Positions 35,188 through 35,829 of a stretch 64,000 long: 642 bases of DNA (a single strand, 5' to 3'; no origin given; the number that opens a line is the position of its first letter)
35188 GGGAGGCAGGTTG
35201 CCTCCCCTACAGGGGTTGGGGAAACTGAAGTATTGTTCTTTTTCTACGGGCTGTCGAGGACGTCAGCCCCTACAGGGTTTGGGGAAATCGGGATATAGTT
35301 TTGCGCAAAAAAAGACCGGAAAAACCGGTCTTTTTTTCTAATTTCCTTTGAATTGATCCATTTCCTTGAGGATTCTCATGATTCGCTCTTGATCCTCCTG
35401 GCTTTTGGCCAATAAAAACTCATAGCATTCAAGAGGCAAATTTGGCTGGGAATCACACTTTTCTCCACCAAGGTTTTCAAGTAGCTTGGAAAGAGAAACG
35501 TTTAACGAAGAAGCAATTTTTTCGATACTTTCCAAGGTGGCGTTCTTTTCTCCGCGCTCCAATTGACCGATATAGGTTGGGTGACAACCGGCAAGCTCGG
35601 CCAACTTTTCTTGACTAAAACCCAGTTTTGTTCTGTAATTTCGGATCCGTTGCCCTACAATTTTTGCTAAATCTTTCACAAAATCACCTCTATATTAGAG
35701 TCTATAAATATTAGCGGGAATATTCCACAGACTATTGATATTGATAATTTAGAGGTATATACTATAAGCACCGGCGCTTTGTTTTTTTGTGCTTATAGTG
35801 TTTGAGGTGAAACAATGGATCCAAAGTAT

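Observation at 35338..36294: Divergent XRE-HTH / SLOG (DUF1273/YpsA-like) two-gene cassette, copy 1: candidate repressor-controlled effector module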

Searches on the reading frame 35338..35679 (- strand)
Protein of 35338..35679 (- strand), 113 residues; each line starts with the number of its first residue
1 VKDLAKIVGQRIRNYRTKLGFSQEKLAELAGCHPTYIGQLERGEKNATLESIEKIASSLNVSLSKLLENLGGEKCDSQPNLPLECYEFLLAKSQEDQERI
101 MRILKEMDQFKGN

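Call 3: search_protein_families(library=pfam, proteins=[window:35338-35679:-], max_evalue=1)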
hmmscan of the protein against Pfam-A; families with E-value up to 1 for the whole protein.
window:35338-35679:- (113 aa): 6 families
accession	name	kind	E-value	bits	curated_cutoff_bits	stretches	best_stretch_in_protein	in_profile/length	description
PF01381.28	HTH_3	-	4.5e-16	59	23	1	12-66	1-55/55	Helix-turn-helix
PF13560.12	HTH_31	-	5.1e-10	39.9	27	1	9-62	3-57/64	Helix-turn-helix domain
PF12844.13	HTH_19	-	4.9e-09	36.4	30.2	1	9-68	1-60/64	Helix-turn-helix domain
PF13443.12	HTH_26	-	2e-05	25.2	22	1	11-68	1-59/63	Cro/C1-type HTH DNA-binding domain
PF13413.12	HTH_25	-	0.029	14.6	24.6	1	12-44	2-34/62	Helix-turn-helix domain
PF22688.2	Hda_lid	-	0.065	13.7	27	1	80-109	18-47/65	Hda, lid domain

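Call 4: search_protein_families(library=ncbifam, proteins=[window:35338-35679:-], max_evalue=1)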
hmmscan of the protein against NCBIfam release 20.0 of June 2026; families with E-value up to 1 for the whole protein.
window:35338-35679:- (113 aa): 25 families
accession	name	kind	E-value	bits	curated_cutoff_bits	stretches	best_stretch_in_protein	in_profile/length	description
NF006015.0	PRK08154.1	subfamily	1e-13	51.1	204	1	4-109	27-127/314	anaerobic benzoate catabolism transcriptional regulator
NF041951.1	phage_RstR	subfamily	3.9e-13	49.6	80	1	9-106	4-98/108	RstR family transcriptional repressor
TIGR03070.1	couple_hipB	subfamily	1e-11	44.6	71.65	1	8-63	3-58/58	type II toxin-antitoxin system Y4mF family antitoxin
NF047948.1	male_kill_WMK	equivalog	5.6e-10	39.2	300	1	6-109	161-263/300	WO male-killing family protein Wmk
NF046032.1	TransRegSlrRBacil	equivalog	1.5e-08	34.9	250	1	8-68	2-63/149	HTH-type transcriptional regulator SlrR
NF007257.0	PRK09706.1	subfamily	4.5e-07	29.7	101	1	6-103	4-95/135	transcriptional repressor DicA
NF007408.0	PRK09943.1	equivalog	6.7e-07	29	211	1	1-68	1-68/185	HTH-type transcriptional regulator PuuR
NF041677.1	trans_regClgR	equivalog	7.1e-07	29.3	170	1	5-73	6-74/113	transcriptional regulator ClgR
NF010465.0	PRK13890.1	equivalog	4.9e-06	26.6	96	1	20-70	18-68/121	conjugal transfer protein TrbA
TIGR00270.2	TIGR00270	equivalog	9.2e-06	25.5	110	1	9-67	77-135/159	multiprotein bridging factor aMBF1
TIGR03830.1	CxxCG_CxxCG_HTH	subfamily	2.4e-05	24.1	61.8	1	6-47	64-105/127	type II TA system antitoxin MqsA family protein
NF038139.1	Reg_Aceta_RamB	equivalog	7.2e-05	21.6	700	1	8-62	3-57/465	acetate metabolism transcriptional regulator RamB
NF050110.1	TransRegBldD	equivalog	0.00015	21.5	250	1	3-107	4-110/162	transcriptional regulator BldD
NF003162.0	PRK04140.1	equivalog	0.00015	20.9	263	1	6-71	125-190/317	transcriptional regulator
TIGR02612.1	mob_myst_A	hypoth_equivalog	0.00087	19.2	122.6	1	12-62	30-82/150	mobile mystery protein A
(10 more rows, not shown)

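Call 10: search_protein_families(library=phrogs, proteins=[window:35338-35679:-], max_evalue=0.1)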
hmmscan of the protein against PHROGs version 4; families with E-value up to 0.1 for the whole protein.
window:35338-35679:- (113 aa): 29 families (the best 25 are shown)
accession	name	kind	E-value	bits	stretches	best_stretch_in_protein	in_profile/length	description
phrog_8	-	transcription regulation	4.3e-15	57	1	2-101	71-156/346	transcriptional regulator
phrog_5823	-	transcription regulation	1.7e-14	54.8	1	8-68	7-68/404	transcriptional regulator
phrog_3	-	transcription regulation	3.4e-12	47.8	1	3-78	84-157/430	transcriptional repressor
phrog_4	-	transcription regulation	3e-11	43.9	1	6-72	135-197/400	transcriptional repressor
phrog_2439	-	transcription regulation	1e-10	42.1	1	2-68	2-68/367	transcriptional regulator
phrog_7241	-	transcription regulation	9.3e-09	36.4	1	11-67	65-121/122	transcriptional regulator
phrog_2967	-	transcription regulation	4.5e-08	33.9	1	6-95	9-78/225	transcriptional regulator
phrog_2328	-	transcription regulation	5.2e-08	33.7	1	8-71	16-79/128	transcriptional repressor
phrog_1373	-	transcription regulation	8.1e-08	33.4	1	8-67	64-123/166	transcriptional regulator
phrog_2104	-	unknown function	3.6e-05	24.9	1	6-46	38-78/103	-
phrog_2339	-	DNA, RNA and nucleotide metabolism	0.00019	22.3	1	3-64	21-83/98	HTH DNA binding protein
phrog_147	-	transcription regulation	0.00042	21.7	1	8-56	5-54/100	transcriptional regulator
phrog_4031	-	unknown function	0.00085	18.9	1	9-108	520-622/626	-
phrog_4583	-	transcription regulation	0.0019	19.2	1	3-69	6-72/81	transcriptional repressor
phrog_13326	-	unknown function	0.0024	19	1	22-68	9-55/151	-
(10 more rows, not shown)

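Call 11: search_protein_families(library=padloc, proteins=[window:35338-35679:-], max_evalue=0.1)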
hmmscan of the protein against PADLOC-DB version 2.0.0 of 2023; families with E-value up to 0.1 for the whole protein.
window:35338-35679:- (113 aa): 23 families
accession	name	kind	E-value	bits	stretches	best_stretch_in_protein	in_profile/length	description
PDLC03665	Control_protein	-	8.2e-19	65.7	1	7-69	8-71/77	control protein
PDLC03671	Control_protein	-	9.3e-16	55.8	1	3-71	10-78/84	control protein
PDLC02926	HTH_VI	-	5.3e-14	50.3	1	9-67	3-61/92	-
PDLC04142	capH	-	2.1e-13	49.2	1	3-109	2-100/103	capH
PDLC03664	Control_protein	-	3.1e-13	48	1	3-62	10-68/74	control protein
PDLC03666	Control_protein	-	1.9e-12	45.4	1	5-72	4-71/77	control protein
PDLC03536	REase_II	-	2.9e-10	38.2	1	6-68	9-71/237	Type II restriction enzyme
PDLC03953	RmrA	-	3.2e-08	31.2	1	6-63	4-61/373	-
PDLC04775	PDC-M69A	-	4.2e-08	31.7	1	1-81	1-79/113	-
PDLC03951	RmrA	-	2.6e-07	28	1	8-72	9-73/400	-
PDLC03668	Control_protein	-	1e-06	27.2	1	10-68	11-69/79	control protein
PDLC03954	RmrA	-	1.5e-05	22.1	1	3-71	6-74/380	-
PDLC03947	RmrA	-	2.8e-05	21.1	1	4-70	8-74/383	-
PDLC03952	RmrA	-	3.8e-05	20.7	1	5-62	20-77/395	-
PDLC03949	RmrA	-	5.7e-05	20.2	1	10-63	5-58/363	-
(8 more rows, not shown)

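Call 106: predict_structure(protein=window:35341-35679:-)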
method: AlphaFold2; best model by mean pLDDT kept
length: 113 residues; sequences in the alignment: 1
mean_pLDDT: 58.0   pTM: 0.47
mean pLDDT of the five models: 58.0, 55.6, 52.8, 50.8, 50.6
residues with pLDDT >= 90: 0; 70-90: 28; 50-70: 43; < 50: 42
segments of 3 or more residues with pLDDT < 50: 69-94, 106-113
pLDDT, mean of each block of 10 residues (from residue 1): 63 69 74 78 69 67 55 37 38 48 44 34
secondary structure, 60 per line:
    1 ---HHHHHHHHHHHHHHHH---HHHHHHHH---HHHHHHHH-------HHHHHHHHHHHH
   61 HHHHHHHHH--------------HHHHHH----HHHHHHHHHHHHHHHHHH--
elements in order: H4-19 H23-30 H34-41 H49-69 H84-89 H94-111
